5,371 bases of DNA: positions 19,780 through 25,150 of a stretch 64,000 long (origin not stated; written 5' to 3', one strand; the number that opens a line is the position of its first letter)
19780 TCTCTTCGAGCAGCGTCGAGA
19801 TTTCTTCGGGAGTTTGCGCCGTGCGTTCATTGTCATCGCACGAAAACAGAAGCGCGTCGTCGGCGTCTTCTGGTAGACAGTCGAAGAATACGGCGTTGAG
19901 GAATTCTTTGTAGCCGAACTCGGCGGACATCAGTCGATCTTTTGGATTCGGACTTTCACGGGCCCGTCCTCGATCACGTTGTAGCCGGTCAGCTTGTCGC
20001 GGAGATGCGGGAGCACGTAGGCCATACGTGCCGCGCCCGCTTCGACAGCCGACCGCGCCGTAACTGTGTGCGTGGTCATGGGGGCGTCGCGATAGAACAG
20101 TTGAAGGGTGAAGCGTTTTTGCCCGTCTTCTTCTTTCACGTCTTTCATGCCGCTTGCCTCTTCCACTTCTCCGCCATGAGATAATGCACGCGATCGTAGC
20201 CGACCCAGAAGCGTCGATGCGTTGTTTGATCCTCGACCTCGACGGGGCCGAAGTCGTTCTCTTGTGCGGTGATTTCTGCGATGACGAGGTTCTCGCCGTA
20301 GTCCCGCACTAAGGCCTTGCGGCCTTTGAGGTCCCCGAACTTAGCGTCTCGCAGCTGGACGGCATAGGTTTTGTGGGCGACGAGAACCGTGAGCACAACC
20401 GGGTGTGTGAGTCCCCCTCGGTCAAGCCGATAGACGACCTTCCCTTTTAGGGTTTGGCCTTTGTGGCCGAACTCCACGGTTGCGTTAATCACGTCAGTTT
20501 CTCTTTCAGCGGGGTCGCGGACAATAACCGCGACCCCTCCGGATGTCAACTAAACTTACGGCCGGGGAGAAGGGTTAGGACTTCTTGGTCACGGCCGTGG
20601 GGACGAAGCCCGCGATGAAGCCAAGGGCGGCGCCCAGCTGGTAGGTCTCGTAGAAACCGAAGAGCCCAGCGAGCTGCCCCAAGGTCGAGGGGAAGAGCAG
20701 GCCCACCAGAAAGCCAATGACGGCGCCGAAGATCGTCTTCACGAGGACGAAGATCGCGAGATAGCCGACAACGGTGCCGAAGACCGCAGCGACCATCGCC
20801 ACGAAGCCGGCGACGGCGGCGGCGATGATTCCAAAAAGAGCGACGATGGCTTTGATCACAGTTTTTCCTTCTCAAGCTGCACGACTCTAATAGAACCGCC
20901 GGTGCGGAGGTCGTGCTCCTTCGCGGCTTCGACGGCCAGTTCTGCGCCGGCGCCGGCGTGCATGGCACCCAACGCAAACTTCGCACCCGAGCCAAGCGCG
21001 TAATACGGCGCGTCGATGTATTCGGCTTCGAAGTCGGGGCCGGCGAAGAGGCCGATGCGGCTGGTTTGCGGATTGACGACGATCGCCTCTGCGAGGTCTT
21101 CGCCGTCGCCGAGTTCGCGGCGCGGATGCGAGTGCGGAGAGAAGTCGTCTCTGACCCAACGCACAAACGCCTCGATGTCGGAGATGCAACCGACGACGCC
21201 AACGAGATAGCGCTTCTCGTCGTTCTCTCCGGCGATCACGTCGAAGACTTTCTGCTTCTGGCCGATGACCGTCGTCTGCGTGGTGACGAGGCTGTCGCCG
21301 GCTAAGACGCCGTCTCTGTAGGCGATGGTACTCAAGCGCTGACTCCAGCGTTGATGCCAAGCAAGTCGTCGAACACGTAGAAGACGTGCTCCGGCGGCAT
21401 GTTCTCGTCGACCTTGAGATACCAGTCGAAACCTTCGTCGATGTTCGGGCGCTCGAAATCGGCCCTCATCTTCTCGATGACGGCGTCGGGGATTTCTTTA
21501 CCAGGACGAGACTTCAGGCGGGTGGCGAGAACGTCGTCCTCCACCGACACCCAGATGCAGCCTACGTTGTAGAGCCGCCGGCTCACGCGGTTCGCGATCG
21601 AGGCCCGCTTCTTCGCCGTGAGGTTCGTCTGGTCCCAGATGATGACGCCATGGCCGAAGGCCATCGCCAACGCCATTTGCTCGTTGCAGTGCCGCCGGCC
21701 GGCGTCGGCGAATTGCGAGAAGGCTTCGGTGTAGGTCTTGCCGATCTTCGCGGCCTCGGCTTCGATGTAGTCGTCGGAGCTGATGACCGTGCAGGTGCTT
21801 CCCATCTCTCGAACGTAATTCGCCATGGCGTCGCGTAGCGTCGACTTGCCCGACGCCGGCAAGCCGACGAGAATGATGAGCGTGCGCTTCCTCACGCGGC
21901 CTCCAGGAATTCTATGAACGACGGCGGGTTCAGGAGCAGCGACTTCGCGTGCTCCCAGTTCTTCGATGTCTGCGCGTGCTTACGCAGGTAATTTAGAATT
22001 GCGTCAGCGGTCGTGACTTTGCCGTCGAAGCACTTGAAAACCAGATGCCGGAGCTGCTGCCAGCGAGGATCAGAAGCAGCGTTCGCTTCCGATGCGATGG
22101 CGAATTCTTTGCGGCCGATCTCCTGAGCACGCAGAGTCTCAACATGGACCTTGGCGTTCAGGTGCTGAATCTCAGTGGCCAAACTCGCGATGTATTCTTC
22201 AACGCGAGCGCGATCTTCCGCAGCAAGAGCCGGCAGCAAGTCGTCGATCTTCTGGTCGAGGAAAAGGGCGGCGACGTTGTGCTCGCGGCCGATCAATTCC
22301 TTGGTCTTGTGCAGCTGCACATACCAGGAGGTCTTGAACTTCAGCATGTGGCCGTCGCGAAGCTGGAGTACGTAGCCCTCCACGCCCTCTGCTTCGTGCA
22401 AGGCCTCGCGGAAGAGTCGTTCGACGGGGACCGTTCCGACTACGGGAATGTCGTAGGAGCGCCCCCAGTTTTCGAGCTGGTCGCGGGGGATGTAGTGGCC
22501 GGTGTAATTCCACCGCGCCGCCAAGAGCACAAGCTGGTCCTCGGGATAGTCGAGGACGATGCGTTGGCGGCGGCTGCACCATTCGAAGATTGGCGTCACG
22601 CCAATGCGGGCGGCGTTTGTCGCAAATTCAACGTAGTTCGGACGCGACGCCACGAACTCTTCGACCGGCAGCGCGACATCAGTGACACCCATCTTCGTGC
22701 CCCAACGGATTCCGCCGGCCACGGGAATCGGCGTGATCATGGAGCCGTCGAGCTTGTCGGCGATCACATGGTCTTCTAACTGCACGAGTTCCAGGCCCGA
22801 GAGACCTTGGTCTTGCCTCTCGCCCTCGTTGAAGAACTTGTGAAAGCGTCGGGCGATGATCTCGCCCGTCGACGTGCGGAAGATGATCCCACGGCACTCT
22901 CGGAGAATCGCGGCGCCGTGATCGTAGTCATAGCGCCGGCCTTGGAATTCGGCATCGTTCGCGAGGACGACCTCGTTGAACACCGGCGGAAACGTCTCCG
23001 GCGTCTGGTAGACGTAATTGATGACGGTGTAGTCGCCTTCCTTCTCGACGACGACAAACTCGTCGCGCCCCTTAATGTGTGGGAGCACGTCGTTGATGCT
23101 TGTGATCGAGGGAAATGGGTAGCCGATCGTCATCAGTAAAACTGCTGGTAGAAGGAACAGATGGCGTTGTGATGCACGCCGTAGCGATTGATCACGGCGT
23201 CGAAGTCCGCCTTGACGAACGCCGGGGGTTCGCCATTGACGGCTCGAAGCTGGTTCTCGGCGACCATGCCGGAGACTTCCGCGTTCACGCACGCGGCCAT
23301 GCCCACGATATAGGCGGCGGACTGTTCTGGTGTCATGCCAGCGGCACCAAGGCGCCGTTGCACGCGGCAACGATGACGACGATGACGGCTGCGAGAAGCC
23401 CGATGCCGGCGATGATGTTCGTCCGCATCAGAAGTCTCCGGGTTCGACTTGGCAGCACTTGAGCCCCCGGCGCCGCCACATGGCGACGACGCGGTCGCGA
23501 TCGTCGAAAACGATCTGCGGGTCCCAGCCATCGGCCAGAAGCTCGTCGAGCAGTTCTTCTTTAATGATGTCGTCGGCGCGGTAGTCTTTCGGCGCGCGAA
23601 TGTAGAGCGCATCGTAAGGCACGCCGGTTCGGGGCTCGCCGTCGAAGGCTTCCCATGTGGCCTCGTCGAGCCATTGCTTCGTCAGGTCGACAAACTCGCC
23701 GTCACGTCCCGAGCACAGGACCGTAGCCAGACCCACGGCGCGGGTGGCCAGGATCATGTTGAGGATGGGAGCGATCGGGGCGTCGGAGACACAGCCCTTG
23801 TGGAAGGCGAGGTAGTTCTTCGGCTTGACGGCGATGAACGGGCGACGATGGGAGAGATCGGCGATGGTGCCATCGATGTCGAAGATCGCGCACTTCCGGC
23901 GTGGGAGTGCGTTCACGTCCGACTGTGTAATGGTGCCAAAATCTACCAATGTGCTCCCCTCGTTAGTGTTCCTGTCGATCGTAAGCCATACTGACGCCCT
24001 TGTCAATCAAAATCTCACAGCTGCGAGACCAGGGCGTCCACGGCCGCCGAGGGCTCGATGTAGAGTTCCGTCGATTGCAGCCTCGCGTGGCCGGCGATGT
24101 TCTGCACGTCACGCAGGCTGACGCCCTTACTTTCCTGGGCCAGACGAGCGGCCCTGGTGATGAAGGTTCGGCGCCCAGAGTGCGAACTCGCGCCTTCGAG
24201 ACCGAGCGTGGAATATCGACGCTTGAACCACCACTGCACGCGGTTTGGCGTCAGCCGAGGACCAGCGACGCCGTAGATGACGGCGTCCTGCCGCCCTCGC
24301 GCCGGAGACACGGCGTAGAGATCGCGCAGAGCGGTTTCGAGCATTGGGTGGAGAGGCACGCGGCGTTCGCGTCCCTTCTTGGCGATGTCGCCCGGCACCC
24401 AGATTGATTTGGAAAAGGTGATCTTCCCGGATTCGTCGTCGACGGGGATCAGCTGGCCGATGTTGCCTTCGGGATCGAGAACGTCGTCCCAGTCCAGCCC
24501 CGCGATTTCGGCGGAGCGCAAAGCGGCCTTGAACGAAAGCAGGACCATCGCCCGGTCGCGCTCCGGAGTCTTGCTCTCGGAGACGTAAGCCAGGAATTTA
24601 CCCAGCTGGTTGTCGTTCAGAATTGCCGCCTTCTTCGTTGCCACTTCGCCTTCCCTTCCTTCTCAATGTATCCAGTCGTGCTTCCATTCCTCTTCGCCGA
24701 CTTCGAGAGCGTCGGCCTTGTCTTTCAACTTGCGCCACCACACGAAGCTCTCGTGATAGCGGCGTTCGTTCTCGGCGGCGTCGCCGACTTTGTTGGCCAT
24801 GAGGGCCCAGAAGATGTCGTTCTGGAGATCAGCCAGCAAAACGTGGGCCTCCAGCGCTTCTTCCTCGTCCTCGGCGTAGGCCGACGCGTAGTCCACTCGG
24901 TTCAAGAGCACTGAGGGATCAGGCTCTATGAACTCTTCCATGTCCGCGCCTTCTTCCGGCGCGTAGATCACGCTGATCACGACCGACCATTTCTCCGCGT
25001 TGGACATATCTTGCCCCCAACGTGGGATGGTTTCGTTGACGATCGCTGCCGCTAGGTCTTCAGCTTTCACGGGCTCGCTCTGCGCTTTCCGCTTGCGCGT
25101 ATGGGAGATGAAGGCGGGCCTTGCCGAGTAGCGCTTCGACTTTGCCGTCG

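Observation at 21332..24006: T4 Pnkp/Rnl1-type RNA repair pathway encoded as three separate genes (kinase - ligase - [two micro-ORFs] - HAD phosphatase)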

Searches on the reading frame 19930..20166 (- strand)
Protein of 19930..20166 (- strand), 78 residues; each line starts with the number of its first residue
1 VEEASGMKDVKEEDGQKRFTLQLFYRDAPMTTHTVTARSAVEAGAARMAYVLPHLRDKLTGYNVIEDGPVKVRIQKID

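Call 52: search_protein_families(library=phrogs, proteins=[window:19930-20166:-], max_evalue=5)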
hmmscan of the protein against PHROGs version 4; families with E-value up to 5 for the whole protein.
window:19930-20166:- (78 aa): 1 family
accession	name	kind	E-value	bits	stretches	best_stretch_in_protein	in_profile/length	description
phrog_17682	-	unknown function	0.17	12.9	1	28-63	14-49/108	-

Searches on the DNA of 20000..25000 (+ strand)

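Call 5: search_dna_similar(query=window:20000-25000:+, collection=phages, mode=near, max_rows=20)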
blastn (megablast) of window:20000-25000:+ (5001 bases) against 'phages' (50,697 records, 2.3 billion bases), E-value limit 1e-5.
No match.

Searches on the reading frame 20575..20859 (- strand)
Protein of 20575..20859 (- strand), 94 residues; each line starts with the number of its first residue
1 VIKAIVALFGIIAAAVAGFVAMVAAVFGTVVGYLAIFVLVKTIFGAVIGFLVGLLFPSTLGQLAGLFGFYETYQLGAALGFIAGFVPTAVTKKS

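Call 52: search_protein_families(library=phrogs, proteins=[window:20575-20859:-], max_evalue=5)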
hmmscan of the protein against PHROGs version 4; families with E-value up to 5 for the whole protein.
window:20575-20859:- (94 aa): 4 families
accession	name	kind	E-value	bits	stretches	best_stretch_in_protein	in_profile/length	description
phrog_21431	-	unknown function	0.34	12.2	0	67-88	25-46/69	-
phrog_30612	-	unknown function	2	9.8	1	20-51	4-35/108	-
phrog_38801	-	unknown function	2.6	9.7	1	3-50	16-61/90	-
phrog_14537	-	unknown function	5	7.4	0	5-62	13-70/295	-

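Call 68: search_protein_families(library=padloc, proteins=[window:20575-20859:-], max_evalue=0.01)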
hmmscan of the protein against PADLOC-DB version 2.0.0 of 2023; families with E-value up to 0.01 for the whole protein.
window:20575-20859:- (94 aa): 0 families

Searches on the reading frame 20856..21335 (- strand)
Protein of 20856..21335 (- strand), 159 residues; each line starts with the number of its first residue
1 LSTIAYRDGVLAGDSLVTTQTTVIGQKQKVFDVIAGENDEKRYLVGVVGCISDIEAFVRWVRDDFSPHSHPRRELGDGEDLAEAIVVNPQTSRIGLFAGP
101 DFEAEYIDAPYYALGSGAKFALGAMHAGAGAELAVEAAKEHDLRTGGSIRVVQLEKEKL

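Call 3: search_protein_families(library=pfam, proteins=[window:20856-21335:-], max_evalue=0.01)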
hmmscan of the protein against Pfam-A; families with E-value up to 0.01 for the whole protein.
window:20856-21335:- (159 aa): 1 family
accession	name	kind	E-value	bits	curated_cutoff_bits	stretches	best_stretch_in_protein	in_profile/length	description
PF00227.31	Proteasome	-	0.00026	21.1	22.4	0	103-141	126-165/189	Proteasome subunit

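Call 4: search_protein_families(library=phrogs, proteins=[window:20856-21335:-], max_evalue=0.01)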
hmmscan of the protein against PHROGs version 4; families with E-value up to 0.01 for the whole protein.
window:20856-21335:- (159 aa): 1 family
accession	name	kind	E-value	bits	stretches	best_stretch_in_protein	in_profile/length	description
phrog_1040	-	other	1.6e-34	120.8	1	1-158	14-160/277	peptidase HslV family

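Call 68: search_protein_families(library=padloc, proteins=[window:20856-21335:-], max_evalue=0.01)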
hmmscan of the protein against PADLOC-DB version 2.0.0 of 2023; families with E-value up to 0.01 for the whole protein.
window:20856-21335:- (159 aa): 0 families

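Call 69: search_protein_families(library=ncbifam, proteins=[window:20856-21335:-], max_evalue=0.001)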
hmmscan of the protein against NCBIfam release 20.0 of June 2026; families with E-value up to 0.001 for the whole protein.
window:20856-21335:- (159 aa): 1 family
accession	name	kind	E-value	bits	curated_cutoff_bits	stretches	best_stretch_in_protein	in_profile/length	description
TIGR03634.1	arc_protsome_B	equivalog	5.5e-05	22.9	224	0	107-157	122-183/185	archaeal proteasome endopeptidase complex subunit beta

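Call 79: search_solved_structures(query=window:20856-21335:-, max_evalue=1, show_alignments=1)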
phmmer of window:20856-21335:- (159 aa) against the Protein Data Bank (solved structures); distinct sequences matched with E-value up to 1: 4.
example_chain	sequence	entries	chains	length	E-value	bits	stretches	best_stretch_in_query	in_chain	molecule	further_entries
4bjj_B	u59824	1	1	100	0.039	17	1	80-149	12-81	TRANSCRIPTION FACTOR TAU SUBUNIT SFC7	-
6z46_H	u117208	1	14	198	0.054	16.6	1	106-145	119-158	Proteasome subunit beta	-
5ovs_A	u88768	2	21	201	0.28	14.2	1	96-131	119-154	BPH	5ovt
5ovu_A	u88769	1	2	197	0.52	13.4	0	95-145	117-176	BETA-PROTEOBACTERIA PROTEASOME HOMOLOGUE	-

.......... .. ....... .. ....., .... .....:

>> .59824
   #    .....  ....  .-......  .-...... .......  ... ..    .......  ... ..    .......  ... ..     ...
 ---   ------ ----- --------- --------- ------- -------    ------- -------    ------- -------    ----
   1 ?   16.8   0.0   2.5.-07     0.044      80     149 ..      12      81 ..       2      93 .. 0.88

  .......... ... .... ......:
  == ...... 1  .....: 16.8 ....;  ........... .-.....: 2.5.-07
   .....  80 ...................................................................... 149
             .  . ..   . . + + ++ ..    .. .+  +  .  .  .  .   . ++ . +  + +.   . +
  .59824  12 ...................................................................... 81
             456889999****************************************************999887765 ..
